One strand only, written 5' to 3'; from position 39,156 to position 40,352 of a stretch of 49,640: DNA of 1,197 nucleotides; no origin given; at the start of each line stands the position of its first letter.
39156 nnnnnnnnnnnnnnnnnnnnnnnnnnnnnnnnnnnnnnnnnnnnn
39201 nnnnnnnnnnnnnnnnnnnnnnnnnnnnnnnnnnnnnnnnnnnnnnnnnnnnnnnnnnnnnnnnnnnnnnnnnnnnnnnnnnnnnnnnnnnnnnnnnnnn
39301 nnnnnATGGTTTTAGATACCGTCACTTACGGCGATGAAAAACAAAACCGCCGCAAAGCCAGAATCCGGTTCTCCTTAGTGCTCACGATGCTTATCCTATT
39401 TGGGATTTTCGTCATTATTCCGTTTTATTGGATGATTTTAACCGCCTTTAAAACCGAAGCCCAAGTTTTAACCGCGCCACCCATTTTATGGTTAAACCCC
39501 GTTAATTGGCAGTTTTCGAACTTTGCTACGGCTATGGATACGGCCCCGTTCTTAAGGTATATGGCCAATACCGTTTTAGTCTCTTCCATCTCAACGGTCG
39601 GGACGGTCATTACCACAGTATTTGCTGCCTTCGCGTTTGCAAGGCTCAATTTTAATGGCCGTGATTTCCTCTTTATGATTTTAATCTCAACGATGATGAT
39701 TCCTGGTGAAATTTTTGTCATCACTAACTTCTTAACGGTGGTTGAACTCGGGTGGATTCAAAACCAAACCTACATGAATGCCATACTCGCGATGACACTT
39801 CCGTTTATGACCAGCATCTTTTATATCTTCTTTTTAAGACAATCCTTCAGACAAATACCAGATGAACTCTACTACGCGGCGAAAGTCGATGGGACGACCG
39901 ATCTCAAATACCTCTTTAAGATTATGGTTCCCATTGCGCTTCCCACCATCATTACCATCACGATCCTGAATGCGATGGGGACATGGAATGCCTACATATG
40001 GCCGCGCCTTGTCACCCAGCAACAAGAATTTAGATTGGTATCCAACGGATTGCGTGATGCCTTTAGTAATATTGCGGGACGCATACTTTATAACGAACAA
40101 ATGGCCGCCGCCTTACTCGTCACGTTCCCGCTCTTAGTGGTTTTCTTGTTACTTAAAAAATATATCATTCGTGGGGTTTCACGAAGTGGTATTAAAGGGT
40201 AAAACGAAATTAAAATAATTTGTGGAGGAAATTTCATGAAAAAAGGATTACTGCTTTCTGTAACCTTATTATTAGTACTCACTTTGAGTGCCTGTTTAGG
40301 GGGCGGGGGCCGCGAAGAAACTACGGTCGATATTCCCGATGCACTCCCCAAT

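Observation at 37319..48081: Candidate surface locus for nucleic-acid capture, cleavage, import and finishing: CUT1 ABC importer + three lipoproteins + two DHH nucleases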

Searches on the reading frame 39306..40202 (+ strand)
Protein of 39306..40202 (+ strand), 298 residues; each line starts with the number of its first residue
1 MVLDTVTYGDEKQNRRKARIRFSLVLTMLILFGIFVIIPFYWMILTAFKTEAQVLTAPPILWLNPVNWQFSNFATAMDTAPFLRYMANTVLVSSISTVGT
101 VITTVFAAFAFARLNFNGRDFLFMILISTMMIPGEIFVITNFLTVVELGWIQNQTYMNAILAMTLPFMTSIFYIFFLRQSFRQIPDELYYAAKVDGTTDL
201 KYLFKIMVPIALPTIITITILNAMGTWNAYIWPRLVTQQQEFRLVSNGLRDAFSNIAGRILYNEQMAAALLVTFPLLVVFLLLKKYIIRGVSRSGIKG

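Call 4: search_protein_families(library=pfam, proteins=[window:39306-40202:+], max_evalue=0.01)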
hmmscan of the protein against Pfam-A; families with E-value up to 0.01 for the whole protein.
window:39306-40202:+ (298 aa): 1 family
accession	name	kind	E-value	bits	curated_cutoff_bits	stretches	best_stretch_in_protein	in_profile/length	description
PF00528.27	BPD_transp_1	-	1.2e-17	64.7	26.4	1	106-292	7-183/184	Binding-protein-dependent transport system inner membrane component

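Call 5: search_protein_families(library=ncbifam, proteins=[window:39306-40202:+], max_evalue=0.01)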
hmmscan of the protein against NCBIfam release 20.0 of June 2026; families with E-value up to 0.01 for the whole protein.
window:39306-40202:+ (298 aa): 12 families
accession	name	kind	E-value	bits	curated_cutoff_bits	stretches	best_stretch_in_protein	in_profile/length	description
NF008210.0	PRK10973.1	equivalog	1.1e-31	110.6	297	1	25-292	12-277/281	sn-glycerol-3-phosphate ABC transporter permease UgpE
NF040932.1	ABC_arch_GlcU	equivalog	1.7e-28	100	340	1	26-293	6-266/272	glucose ABC transporter permease GlcU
NF008231.0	PRK10998.1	equivalog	2.7e-19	69.9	261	1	18-298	9-296/296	maltose ABC transporter permease MalG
TIGR01581.1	Mo_ABC_porter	hypoth_equivalog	1.2e-08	34.7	210.3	1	69-221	6-166/225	ABC transporter permease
NF007047.0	PRK09500.1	equivalog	7.3e-07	29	326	1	32-221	14-191/257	spermidine/putrescine ABC transporter permease PotC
NF040839.1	tungstate_WtpB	equivalog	4.3e-06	26.6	340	1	68-221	28-188/251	tungstate ABC transporter permease WtpB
NF006939.0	PRK09421.1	equivalog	1.2e-05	24.8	262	1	89-222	15-157/230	molybdate ABC transporter permease subunit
NF011624.0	PRK15050.1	equivalog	3.9e-05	22.9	247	1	11-230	14-233/297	2-aminoethylphosphonate ABC transporter permease subunit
TIGR02141.1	modB_ABC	equivalog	0.00047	19.9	182.6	1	89-221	3-143/208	molybdate ABC transporter permease subunit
NF008196.0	PRK10952.1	equivalog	0.00055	18.8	439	1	180-217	230-267/356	glycine betaine/L-proline ABC transporter permease ProW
TIGR03262.1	PhnU2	equivalog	0.00057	18.7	593.25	1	21-282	3-252/546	putative 2-aminoethylphosphonate ABC transporter permease subunit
TIGR01183.1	ntrB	equivalog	0.0083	15.8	209.05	1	160-236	82-159/202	nitrate ABC transporter permease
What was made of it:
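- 39306..40202 (+): CUT1 permease 2 (298 aa). UgpE is the best NCBIfam hit, far below its cut-off (call 5).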
